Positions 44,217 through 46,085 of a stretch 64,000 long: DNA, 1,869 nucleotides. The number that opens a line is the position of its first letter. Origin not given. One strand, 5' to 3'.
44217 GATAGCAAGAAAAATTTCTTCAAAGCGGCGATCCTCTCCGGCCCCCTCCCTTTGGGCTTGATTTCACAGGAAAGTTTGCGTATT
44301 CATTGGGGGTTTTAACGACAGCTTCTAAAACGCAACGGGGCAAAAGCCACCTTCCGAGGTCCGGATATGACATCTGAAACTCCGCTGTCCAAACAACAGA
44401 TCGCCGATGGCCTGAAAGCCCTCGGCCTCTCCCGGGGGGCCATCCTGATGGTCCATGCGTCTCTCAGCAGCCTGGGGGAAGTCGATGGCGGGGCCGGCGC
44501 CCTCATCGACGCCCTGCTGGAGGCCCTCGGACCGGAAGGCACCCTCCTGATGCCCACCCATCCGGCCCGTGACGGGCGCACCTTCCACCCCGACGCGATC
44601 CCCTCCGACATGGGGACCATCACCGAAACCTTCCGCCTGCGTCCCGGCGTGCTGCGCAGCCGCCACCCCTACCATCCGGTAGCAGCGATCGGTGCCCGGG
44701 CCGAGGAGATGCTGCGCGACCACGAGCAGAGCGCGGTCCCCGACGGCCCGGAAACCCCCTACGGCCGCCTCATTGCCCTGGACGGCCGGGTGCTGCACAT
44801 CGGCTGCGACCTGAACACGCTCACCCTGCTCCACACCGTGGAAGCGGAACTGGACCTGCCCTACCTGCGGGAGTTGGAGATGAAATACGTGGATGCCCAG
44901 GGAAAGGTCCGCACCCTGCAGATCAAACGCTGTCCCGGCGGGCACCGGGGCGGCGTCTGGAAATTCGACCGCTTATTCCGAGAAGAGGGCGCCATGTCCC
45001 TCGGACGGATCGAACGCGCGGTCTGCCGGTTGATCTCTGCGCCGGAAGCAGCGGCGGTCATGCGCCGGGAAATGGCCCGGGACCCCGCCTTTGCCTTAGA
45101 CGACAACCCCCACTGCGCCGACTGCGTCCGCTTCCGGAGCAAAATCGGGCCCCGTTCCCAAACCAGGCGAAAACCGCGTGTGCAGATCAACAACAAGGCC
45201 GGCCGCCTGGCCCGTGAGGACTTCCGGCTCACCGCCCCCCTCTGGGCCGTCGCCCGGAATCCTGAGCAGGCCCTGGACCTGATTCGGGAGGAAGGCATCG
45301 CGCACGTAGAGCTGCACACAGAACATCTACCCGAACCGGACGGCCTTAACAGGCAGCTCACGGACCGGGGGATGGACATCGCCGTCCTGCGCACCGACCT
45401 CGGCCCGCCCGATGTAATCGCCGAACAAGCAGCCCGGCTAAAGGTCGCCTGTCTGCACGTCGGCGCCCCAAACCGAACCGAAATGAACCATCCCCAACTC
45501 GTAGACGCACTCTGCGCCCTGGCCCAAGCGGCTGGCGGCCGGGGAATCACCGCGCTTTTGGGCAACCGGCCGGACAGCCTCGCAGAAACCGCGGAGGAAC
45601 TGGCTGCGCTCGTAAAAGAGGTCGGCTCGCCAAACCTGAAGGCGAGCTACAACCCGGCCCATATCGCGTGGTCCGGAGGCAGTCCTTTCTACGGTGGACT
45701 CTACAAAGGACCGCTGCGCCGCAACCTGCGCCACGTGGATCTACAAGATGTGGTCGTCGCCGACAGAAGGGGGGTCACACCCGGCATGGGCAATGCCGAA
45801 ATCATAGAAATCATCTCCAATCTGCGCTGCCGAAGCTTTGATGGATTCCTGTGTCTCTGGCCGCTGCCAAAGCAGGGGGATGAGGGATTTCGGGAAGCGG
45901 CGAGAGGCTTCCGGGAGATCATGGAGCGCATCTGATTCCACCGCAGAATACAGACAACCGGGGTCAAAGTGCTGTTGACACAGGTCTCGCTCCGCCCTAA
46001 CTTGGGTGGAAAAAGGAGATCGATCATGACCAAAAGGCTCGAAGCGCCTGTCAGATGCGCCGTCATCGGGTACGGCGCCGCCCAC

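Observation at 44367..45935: Unusual fusion of an AAC(3)-like N-acetyltransferase to a sugar-isomerase-type TIM barrel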

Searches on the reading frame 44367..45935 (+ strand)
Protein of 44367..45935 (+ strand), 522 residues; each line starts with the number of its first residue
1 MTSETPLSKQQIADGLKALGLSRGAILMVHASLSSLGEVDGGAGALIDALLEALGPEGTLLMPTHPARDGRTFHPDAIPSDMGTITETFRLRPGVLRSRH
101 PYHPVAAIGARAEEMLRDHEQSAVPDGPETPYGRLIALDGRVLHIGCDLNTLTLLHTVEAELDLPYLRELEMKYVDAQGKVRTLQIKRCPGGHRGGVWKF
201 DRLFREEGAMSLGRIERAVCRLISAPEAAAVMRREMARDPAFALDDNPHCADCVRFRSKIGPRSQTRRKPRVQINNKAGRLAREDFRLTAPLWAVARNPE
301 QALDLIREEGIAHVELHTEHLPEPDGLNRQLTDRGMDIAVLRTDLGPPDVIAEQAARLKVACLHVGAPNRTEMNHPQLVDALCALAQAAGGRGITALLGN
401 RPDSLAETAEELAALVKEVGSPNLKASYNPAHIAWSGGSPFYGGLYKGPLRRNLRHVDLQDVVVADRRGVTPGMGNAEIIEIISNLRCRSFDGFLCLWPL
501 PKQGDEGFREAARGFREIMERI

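Call 3: search_protein_families(library=pfam, proteins=[window:44367-45935:+], max_evalue=0.01)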
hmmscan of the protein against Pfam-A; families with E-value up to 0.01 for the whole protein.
window:44367-45935:+ (522 aa): 2 families
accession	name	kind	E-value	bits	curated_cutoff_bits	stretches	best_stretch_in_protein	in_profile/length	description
PF02522.19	Antibiotic_NAT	-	6e-52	176.9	25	1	28-235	1-230/232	Aminoglycoside 3-N-acetyltransferase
PF01261.30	AP_endonuc_2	-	1.1e-12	48.7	31.1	1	353-517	75-248/249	Xylose isomerase-like TIM barrel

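Call 4: search_protein_families(library=ncbifam, proteins=[window:44367-45935:+], max_evalue=0.01)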
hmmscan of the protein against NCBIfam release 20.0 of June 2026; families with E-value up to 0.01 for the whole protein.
window:44367-45935:+ (522 aa): 5 families
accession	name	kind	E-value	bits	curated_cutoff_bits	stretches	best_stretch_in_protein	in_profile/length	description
NF033082.0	AAC_3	equivalog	2.5e-37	128.7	270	2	80-170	94-183/262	aminoglycoside 3-N-acetyltransferase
NF033081.0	AAC_3_IV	equivalog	2.8e-37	128.5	420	1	11-260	3-251/252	AAC(3)-IV family aminoglycoside N-acetyltransferase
NF033180.1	AAC_3_VIII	exception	2.3e-27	96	560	2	81-171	109-198/286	aminoglycoside N-acetyltransferase AAC(3)-VIII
NF033080.0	AAC_3_II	subfamily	2.2e-25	89.6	480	2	8-61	3-56/268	AAC(3)-II family aminoglycoside N-acetyltransferase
NF033612.0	AAC_3_VIa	exception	4.1e-20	72.2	675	1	4-160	17-192/298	aminoglycoside N-acetyltransferase AAC(3)-VIa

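Call 6: find_homologous_proteins(query=window:44367-45935:+, max_evalue=0.00001)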
Query window:44367-45935:+ (522 aa): 102 proteins with E <= 0.00001 among 8000 candidates.
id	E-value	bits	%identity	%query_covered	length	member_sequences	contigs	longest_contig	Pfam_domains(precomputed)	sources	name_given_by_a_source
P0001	0.0e+0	1158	98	100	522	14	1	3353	PF01261.31,PF02522.20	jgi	jgi:aminoglycoside 3-N-acetyltransferase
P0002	0.0e+0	1050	89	100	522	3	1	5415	PF01261.31,PF02522.20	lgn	-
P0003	2.2e-281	952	81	99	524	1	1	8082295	PF01261.31,PF02522.20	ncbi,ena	-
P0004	3.0e-239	813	74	100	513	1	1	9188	PF01261.31,PF02522.20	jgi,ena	-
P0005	5.7e-232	789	72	100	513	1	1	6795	PF01261.31,PF02522.20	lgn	-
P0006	3.9e-230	783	72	100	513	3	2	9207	PF01261.31,PF02522.20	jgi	-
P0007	2.5e-224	764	70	99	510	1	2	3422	PF01261.31,PF02522.20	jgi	-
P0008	4.2e-219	747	71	95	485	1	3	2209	PF01261.31,PF02522.20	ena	-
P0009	2.5e-215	734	68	100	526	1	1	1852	PF01261.31,PF02522.20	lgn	-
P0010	3.9e-213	727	67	99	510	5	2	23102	PF01261.31,PF02522.20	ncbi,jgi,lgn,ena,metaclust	metaclust:\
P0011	4.3e-212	724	70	95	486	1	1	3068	PF01261.31,PF02522.20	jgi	-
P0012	7.8e-212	723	67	99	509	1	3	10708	PF01261.31,PF02522.20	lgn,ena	-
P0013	2.2e-206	705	65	100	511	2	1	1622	PF01261.31,PF02522.20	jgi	jgi:aminoglycoside 3-N-acetyltransferase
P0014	6.8e-206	703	66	99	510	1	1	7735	PF01261.31,PF02522.20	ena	-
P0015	1.5e-200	686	64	100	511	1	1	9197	PF01261.31,PF02522.20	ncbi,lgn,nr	ncbi:MAG: AAC(3) family N-acetyltransferase [Anaerolineae bacterium]|nr:AAC(3) family N-acetyltransf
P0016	1.0e-199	683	63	100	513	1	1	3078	PF02522.20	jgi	-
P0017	7.6e-197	673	64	99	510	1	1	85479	PF01261.31,PF02522.20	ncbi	-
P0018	2.5e-193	662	62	99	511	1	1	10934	PF01261.31,PF02522.20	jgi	jgi:aminoglycoside 3-N-acetyltransferase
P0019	3.9e-193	661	60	99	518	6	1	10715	PF01261.31,PF02522.20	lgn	-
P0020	4.5e-192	658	60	99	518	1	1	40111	PF02522.20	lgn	-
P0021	6.0e-192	657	60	99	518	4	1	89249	PF01261.31,PF02522.20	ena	-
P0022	9.9e-192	656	59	99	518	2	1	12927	PF01261.31,PF02522.20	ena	-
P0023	5.4e-191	654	60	99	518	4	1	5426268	PF02522.20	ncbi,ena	-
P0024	1.5e-190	653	60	99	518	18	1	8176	PF02522.20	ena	-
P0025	3.5e-190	651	60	99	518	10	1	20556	PF02522.20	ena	-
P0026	4.0e-189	648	58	99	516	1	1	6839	PF01261.31,PF02522.20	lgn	-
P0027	6.6e-189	647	60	99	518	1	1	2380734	PF02522.20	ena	-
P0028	1.1e-188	646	59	99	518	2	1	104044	PF02522.20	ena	-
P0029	4.2e-188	644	59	99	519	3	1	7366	PF02522.20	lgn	-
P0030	1.1e-187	643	60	99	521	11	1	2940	PF02522.20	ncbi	-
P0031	5.8e-187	641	59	99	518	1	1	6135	PF01261.31,PF02522.20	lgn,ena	-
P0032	8.4e-187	640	58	99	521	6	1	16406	PF02522.20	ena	-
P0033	9.8e-187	640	61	99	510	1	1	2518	PF01261.31,PF02522.20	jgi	-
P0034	1.2e-186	640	59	99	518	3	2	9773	PF02522.20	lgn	-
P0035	1.3e-186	640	59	99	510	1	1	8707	PF01261.31,PF02522.20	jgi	jgi:aminoglycoside 3-N-acetyltransferase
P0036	1.3e-186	639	59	99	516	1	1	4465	PF02522.20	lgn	-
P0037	2.4e-186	639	58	99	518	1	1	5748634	PF02522.20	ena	-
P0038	4.8e-186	638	58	99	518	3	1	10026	PF01261.31,PF02522.20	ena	-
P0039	2.8e-185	635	59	99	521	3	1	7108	PF02522.20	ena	-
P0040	3.5e-183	628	57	99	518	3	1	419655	PF02522.20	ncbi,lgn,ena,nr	ncbi:MAG: AAC(3) family N-acetyltransferase [Gemmatimonadota bacterium]|nr:AAC(3) family N-acetyltra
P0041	5.2e-175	601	59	95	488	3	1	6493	PF01261.31,PF02522.20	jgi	-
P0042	1.3e-173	597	57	100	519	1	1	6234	PF01261.31,PF02522.20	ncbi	-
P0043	1.9e-170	586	65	84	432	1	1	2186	PF01261.31,PF02522.20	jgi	jgi:sugar phosphate isomerase/epimerase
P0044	2.1e-167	576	56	100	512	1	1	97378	PF01261.31,PF02522.20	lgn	-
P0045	1.6e-162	560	57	88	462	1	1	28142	PF02522.20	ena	-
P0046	3.7e-161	556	53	100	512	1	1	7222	PF02522.20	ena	-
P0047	5.3e-160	552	53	99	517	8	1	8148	PF01261.31,PF02522.20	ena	-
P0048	5.2e-159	548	54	100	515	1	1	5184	PF01261.31,PF02522.20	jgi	jgi:aminoglycoside 3-N-acetyltransferase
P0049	4.5e-158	545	53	99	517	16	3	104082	PF01261.31,PF02522.20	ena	-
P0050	1.3e-154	534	52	100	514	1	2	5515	PF01261.31,PF02522.20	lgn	-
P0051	5.7e-150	519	63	78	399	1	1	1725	PF01261.31,PF02522.20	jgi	jgi:sugar phosphate isomerase/epimerase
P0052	8.4e-150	518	58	81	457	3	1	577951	PF02522.20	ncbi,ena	-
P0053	1.1e-148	514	53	98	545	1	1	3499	PF02522.20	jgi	jgi:aminoglycoside 3-N-acetyltransferase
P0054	1.6e-136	474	48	100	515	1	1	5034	PF01261.31,PF02522.20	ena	-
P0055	1.4e-122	428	44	99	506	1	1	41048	PF01261.31,PF02522.20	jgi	jgi:aminoglycoside 3-N-acetyltransferase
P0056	1.5e-122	428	46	99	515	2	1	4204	PF01261.31,PF02522.20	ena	-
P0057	2.6e-122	427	43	99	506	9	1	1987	PF02522.20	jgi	-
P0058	4.1e-122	427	43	99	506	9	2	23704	PF02522.20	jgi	-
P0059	1.1e-121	425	45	99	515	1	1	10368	PF01261.31,PF02522.20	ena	-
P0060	1.9e-112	395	42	100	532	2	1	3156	PF01261.31,PF02522.20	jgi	-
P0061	8.0e-86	307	53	60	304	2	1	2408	PF01261.31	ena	-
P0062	3.6e-83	298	38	99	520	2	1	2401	PF01261.31,PF02522.20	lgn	-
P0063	4.6e-82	295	38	99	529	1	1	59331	PF01261.31,PF02522.20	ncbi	-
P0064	1.2e-80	290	38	98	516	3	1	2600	PF02522.20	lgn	-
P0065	5.9e-78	281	37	99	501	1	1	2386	PF02522.20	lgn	-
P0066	1.1e-77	280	36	99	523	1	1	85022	PF01261.31,PF02522.20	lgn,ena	-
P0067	1.2e-77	280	37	95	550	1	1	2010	PF01261.31,PF02522.20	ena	-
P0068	1.6e-77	280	37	100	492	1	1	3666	PF02522.20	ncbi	-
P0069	8.2e-77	277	37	99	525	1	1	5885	PF01261.31,PF02522.20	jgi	jgi:aminoglycoside 3-N-acetyltransferase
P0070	1.7e-76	276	39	95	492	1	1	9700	PF02522.20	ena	-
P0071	1.4e-75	273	37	99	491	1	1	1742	PF02522.20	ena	-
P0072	3.3e-75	272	35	98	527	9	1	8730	PF01261.31,PF02522.20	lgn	-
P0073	9.6e-75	270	36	99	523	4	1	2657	PF01261.31,PF02522.20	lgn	-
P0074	1.3e-74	270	38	99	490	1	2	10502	PF02522.20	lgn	-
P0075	2.7e-74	269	36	99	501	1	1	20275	PF02522.20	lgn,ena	-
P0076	3.7e-74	268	37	98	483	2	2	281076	PF02522.20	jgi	jgi:aminoglycoside 3-N-acetyltransferase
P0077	6.7e-74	268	36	98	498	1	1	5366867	PF02522.20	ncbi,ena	-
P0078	4.2e-73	265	37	99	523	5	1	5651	PF01261.31,PF02522.20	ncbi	ncbi:MAG: AAC(3) family N-acetyltransferase [Armatimonadia bacterium]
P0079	1.7e-72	263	36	99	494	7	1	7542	PF02522.20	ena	-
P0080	1.7e-72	263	35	99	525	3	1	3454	PF01261.31,PF02522.20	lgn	-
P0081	2.0e-72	263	36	99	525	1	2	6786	PF01261.31,PF02522.20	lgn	-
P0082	2.0e-70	256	35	99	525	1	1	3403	PF01261.31,PF02522.20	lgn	-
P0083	3.2e-70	256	36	99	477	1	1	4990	PF02522.20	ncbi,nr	ncbi:MAG: AAC(3) family N-acetyltransferase [Armatimonadetes bacterium]|nr:AAC(3) family N-acetyltra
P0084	3.8e-70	255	32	99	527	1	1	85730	PF01261.31,PF02522.20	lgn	-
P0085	8.3e-70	254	47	48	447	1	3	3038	PF02522.20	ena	-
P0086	1.3e-69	254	34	99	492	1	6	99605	PF02522.20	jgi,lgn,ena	jgi:aminoglycoside 3-N-acetyltransferase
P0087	2.1e-67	246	35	99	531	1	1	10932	PF01261.31,PF02522.20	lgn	-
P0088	1.2e-66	244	47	47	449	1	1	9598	PF02522.20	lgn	-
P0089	1.9e-66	243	50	48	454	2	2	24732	PF02522.20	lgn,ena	-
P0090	1.0e-64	237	49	48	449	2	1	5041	PF02522.20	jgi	-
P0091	1.2e-64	237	44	49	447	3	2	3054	PF02522.20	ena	-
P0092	3.0e-58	216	46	48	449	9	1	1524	PF02522.20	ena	-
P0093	1.5e-54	204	33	99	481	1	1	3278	PF02522.20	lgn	-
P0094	6.3e-54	202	35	98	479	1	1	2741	PF02522.20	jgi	-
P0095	9.3e-54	201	41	51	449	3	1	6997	PF02522.20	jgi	-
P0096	2.4e-53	200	46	47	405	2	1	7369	PF02522.20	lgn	-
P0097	4.6e-50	189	33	95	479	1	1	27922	PF02522.20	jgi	jgi:aminoglycoside 3-N-acetyltransferase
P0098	7.3e-49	185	34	94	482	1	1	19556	PF02522.20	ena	-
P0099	6.6e-48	182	44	41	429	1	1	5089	PF02522.20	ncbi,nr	ncbi:MAG: AAC(3) family N-acetyltransferase, partial [Candidatus Latescibacteria bacterium]|nr:AAC(3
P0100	2.0e-47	180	32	98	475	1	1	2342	PF02522.20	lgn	-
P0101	1.4e-46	178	34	98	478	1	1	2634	PF02522.20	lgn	-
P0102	5.6e-19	86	37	29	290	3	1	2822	PF02522.20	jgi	jgi:aminoglycoside 3-N-acetyltransferase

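Call 14: find_related_loci(query=A1, collection=genome_contigs, flank=10000)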
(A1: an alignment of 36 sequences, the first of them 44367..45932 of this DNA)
Query A1 (522 aa) in genome_contigs; peptide patterns used: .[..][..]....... (x = any residue, [..] = any of these).
252 stretches matched a pattern; 207 encode a relative of the query (tblastn E <= 1e-3); the best 80 are kept; 80 distinct loci.
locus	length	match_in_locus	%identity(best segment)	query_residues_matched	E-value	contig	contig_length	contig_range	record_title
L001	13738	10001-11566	89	1-522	0e+0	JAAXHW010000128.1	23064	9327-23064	MAG: Candidatus Latescibacterota bacterium isolate Plut_88899 unfiltered_Plut_88899_genomic_contig_1023142, whole genome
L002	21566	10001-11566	81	4-522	0e+0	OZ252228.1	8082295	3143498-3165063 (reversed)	MAG: Candidatus Latescibacterota bacterium isolate 2d5a3a6b-ac94-4199-888f-c4fbb53c5f42 genome assembly, chromosome: 1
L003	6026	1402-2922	67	7-522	0e+0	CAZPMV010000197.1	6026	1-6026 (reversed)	MAG TPA_asm: uncultured Anaerolineales bacterium isolate binchicken_co243_252 genome assembly, contig: NODE_12962_length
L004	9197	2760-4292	64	1-522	0e+0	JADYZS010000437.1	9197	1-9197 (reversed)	MAG: Anaerolineae bacterium isolate SJ583 c_000001621515, whole genome shotgun sequence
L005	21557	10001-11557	60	5-522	0e+0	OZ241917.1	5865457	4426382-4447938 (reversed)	MAG: Candidatus Latescibacterota bacterium isolate 5e8d6608-c5e3-4027-8d72-793febe4c990 genome assembly, chromosome: 1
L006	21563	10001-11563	60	3-522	0e+0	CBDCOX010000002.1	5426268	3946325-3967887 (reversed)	MAG: Candidatus Latescibacterota bacterium isolate 3c4b53aa-e325-4963-aa18-2d5493478633 genome assembly, contig: contig_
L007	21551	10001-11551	60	7-522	0e+0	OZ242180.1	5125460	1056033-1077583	MAG: Candidatus Latescibacterota bacterium isolate 7123bf0d-be33-4206-a55c-e1281b3fc930 genome assembly, chromosome: 1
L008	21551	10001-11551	59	7-522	0e+0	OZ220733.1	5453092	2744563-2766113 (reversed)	MAG: Candidatus Latescibacterota bacterium isolate cc6a1995-d657-4e87-88a0-a2308bb9e8e7 genome assembly, chromosome: 1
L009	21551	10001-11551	59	7-522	0e+0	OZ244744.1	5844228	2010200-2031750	MAG: Candidatus Latescibacterota bacterium isolate aa5cf8e5-2ee9-4ccc-9d1f-80a1aaad70af genome assembly, chromosome: 1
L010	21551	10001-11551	60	7-522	0e+0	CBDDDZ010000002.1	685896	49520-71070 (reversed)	MAG: Candidatus Latescibacterota bacterium isolate 2fef8444-24d4-470e-a0f0-8c307ac56c94 genome assembly, contig: contig_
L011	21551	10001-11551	59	7-522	0e+0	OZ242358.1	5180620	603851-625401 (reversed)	MAG: Candidatus Latescibacterota bacterium isolate bac68e43-bb0c-4055-920f-ab3f04e5d652 genome assembly, chromosome: 1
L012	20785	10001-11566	59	2-522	0e+0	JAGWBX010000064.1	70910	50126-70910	MAG: Candidatus Latescibacterota bacterium isolate 277c_44 scaffold_4241, whole genome shotgun sequence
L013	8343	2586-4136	59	7-522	0e+0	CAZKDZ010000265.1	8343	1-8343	MAG TPA_asm: uncultured bacterium isolate SRP338948_co1_137 genome assembly, contig: k141_424681, whole genome shotgun s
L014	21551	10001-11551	59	7-522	0e+0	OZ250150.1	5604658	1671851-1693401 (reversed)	MAG: Candidatus Latescibacterota bacterium isolate 5c13c588-1760-4ea4-89ab-5ccd14670b69 genome assembly, chromosome: 1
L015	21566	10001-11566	58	2-522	0e+0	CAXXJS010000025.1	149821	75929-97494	MAG: Candidatus Latescibacterota bacterium isolate d54d2296-71c2-45af-80d9-7212e301404d genome assembly, contig: contig_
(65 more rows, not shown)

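Call 19: search_protein_families(library=pfam, proteins=[P0088], max_evalue=0.01)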
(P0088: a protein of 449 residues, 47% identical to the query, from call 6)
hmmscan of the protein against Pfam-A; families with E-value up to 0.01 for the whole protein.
P0088 (449 aa): 1 family
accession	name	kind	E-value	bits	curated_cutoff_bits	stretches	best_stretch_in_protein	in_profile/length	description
PF02522.19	Antibiotic_NAT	-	4.3e-46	157.8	25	1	21-227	2-231/232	Aminoglycoside 3-N-acetyltransferase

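Call 27: predict_structure(alignment_id=A1)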
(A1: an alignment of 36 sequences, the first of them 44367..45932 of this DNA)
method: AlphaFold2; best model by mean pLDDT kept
length: 522 residues; sequences in the alignment: 36
mean_pLDDT: 95.0   pTM: 0.92
mean pLDDT of the five models: 95.0, 94.2, 94.1, 94.0, 94.0
residues with pLDDT >= 90: 486; 70-90: 22; 50-70: 12; < 50: 2
segments of 3 or more residues with pLDDT < 50: none
pLDDT, mean of each block of 10 residues (from residue 1): 80 98 98 95 98 98 96 97 97 98 98 98 96 98 97 95 96 97 97 92 96 97 98 97 94 93 65 79 97 96 97 97 90 97 96 96 96 97 98 98 95 97 98 94 90 95 96 97 96 97 96 95 88
secondary structure, 60 per line:
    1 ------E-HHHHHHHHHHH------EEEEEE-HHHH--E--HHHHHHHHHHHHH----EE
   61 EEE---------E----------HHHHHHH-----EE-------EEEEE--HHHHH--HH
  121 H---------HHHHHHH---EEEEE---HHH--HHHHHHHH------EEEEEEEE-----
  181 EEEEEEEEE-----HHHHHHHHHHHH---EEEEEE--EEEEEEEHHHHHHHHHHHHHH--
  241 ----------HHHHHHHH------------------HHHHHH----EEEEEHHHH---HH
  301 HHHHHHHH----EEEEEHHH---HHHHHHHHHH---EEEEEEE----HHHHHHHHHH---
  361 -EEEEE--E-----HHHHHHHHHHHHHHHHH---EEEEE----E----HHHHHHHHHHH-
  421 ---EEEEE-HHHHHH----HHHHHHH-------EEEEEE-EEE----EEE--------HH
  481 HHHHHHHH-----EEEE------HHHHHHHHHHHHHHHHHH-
elements in order: H9-19 E26-31 H33-36 H42-54 E59-63 H84-90 E105-109 H112-116 H131-137 E141-145 H154-161 E168-175 E181-189 H195-206 E210-215 E218-224 H225-238 H251-258 H277-282 E287-291 H292-295 H299-308 E313-317 H324-333 E337-343 H348-357 E362-366 H375-391 E395-399 H409-419 E424-428 H430-435 H440-446 E454-459 E461-463 E468-470 H479-488 E494-497 H504-521
